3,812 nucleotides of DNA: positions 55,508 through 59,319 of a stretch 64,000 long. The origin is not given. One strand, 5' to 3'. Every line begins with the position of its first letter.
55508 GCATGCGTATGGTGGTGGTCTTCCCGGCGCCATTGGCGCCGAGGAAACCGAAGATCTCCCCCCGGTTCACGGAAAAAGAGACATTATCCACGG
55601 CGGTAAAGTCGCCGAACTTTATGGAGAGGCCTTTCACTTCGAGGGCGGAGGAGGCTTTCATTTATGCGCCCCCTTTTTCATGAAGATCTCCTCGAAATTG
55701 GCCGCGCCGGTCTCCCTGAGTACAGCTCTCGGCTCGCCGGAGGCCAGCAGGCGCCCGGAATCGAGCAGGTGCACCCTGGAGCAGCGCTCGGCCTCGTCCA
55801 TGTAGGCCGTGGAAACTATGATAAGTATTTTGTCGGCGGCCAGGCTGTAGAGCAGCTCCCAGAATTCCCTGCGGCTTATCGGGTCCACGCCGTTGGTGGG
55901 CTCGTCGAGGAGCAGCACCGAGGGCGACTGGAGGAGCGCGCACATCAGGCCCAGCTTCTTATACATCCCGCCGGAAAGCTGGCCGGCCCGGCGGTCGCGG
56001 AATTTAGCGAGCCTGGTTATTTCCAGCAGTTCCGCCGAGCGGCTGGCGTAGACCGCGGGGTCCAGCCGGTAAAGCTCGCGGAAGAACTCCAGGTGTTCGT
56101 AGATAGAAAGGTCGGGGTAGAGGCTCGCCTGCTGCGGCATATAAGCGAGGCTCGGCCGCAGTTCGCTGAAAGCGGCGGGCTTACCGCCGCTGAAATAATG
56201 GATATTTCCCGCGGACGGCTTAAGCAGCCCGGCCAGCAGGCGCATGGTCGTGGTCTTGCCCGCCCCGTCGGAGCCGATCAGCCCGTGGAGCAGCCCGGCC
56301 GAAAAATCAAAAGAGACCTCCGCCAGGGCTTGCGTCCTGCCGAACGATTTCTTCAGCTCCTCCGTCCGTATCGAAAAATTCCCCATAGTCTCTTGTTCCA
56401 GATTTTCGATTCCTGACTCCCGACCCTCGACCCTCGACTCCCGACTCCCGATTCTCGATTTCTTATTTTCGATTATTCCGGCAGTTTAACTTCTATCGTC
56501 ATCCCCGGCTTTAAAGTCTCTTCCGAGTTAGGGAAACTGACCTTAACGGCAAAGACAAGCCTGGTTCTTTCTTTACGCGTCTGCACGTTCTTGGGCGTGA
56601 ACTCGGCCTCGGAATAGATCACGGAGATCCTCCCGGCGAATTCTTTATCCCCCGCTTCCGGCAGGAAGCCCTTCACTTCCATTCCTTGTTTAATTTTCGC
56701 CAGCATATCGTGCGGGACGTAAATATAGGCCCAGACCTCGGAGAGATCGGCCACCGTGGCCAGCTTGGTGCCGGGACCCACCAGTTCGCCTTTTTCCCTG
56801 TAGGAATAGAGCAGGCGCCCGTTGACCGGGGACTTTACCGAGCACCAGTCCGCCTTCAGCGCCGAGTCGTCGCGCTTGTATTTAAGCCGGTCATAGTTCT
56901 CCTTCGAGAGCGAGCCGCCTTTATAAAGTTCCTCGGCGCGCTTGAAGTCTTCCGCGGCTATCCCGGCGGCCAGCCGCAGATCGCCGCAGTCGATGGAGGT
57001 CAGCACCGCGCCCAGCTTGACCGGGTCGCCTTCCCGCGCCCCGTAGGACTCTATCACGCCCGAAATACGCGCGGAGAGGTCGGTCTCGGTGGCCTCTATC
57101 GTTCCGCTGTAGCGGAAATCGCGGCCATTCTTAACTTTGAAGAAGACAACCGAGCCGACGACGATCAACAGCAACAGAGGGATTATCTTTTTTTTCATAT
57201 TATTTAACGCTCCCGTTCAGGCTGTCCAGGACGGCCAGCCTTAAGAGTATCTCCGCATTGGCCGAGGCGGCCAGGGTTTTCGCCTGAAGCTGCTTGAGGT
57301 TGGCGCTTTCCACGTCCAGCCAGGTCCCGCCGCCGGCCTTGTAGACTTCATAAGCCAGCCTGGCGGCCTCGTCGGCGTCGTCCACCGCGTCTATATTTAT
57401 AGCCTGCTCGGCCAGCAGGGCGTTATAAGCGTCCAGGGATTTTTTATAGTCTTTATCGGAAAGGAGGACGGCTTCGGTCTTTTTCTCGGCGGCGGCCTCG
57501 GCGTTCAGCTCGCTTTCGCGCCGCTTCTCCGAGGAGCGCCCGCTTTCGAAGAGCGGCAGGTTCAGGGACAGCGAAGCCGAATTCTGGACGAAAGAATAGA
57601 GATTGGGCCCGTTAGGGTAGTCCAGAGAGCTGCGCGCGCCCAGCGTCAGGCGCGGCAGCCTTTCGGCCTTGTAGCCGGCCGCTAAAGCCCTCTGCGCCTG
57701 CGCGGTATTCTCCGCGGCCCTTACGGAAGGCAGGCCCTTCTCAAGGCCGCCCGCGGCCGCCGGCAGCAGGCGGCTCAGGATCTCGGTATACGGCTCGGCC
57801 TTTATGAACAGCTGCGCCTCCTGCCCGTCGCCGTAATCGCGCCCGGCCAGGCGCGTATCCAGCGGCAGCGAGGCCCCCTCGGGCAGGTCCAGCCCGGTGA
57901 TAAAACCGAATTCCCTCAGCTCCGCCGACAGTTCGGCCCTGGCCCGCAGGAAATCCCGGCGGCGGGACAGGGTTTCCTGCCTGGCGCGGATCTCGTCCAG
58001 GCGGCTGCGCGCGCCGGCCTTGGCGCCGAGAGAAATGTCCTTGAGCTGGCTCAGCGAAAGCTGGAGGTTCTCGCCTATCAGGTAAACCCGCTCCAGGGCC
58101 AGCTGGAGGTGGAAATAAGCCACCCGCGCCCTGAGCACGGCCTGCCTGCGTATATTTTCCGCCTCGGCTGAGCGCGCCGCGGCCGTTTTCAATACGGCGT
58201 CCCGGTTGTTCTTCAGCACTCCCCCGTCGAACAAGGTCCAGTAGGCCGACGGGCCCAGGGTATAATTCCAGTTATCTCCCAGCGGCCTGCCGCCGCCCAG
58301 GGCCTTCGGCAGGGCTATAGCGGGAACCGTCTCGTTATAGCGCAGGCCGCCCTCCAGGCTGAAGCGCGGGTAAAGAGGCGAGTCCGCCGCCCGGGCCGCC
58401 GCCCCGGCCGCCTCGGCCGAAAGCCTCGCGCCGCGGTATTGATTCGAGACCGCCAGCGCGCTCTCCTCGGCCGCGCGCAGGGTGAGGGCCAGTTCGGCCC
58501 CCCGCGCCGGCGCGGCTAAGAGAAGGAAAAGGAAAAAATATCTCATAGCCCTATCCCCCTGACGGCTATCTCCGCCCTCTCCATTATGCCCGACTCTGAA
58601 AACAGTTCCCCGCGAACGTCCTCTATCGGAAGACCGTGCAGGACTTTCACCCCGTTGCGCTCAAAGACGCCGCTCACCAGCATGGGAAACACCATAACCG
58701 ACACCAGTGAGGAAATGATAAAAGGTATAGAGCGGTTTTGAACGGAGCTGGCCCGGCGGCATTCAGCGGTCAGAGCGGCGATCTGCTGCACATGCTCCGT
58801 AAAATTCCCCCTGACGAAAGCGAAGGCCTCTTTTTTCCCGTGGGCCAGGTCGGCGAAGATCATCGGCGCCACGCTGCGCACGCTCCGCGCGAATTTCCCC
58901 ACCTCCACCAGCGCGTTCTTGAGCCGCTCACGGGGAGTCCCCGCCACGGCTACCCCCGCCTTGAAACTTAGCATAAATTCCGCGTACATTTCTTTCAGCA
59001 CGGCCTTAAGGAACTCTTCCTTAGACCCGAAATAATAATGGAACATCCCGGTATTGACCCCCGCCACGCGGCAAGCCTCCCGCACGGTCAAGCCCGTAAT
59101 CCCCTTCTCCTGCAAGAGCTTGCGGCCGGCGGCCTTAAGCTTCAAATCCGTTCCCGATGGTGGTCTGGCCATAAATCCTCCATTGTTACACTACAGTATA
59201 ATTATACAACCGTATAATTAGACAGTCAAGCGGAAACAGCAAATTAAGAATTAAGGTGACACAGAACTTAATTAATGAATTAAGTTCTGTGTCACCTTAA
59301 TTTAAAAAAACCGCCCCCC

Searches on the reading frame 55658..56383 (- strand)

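Call 46: search_protein_families(library=pfam, proteins=[window:55658-56383:-], max_evalue=0.000001)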
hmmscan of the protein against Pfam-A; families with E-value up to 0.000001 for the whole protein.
window:55658-56383:- (241 aa): 2 families
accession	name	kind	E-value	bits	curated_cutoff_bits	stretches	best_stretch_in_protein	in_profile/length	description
PF00005.33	ABC_tran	-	1.5e-27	97.3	25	1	21-164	2-137/137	ABC transporter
PF13304.12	AAA_21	-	2.6e-09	38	27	0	131-192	233-297/304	AAA domain, putative AbiEii toxin, Type IV TA system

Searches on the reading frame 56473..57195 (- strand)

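Call 46: search_protein_families(library=pfam, proteins=[window:56473-57195:-], max_evalue=0.000001)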
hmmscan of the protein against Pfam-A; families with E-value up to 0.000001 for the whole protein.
window:56473-57195:- (240 aa): 2 families
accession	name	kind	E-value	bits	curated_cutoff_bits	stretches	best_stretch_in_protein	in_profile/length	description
PF16576.10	HlyD_D23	-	6.4e-21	75.1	30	1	27-233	6-213/214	Barrel-sandwich domain of CusB or HlyD membrane-fusion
PF13437.12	HlyD_3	-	9.3e-16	58.9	22.2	1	120-231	2-106/106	HlyD family secretion protein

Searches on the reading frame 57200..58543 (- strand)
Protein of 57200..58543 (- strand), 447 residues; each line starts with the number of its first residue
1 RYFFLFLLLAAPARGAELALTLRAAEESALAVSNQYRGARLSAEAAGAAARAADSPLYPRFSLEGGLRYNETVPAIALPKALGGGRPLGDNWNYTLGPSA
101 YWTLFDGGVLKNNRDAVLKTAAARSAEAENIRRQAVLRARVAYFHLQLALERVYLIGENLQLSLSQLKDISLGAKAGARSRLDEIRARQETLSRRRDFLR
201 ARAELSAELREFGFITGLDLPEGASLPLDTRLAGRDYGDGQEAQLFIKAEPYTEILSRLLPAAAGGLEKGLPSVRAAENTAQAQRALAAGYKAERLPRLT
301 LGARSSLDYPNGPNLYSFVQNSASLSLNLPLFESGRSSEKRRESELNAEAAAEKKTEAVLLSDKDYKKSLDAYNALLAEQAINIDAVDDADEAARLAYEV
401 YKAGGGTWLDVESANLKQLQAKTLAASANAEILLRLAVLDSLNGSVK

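Call 46: search_protein_families(library=pfam, proteins=[window:57200-58543:-], max_evalue=0.000001)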
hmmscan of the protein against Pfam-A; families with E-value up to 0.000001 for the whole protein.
window:57200-58543:- (447 aa): 1 family
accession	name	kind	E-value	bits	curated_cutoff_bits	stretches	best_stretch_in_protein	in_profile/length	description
PF02321.23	OEP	-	1.7e-30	106.6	22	2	24-210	3-180/187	Outer membrane efflux protein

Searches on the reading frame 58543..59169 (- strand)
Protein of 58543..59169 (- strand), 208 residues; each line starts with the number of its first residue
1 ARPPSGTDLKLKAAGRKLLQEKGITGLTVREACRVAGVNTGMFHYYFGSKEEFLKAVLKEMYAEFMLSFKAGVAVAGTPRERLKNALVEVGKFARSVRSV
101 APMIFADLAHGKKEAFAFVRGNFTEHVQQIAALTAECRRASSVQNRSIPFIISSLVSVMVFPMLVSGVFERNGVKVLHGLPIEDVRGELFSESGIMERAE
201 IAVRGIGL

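Call 46: search_protein_families(library=pfam, proteins=[window:58543-59169:-], max_evalue=0.000001)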
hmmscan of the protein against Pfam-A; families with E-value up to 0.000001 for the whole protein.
window:58543-59169:- (208 aa): 1 family
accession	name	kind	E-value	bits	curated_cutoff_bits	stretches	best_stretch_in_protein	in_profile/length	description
PF00440.29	TetR_N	-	3.8e-11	43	24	1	13-57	3-47/47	Bacterial regulatory proteins, tetR family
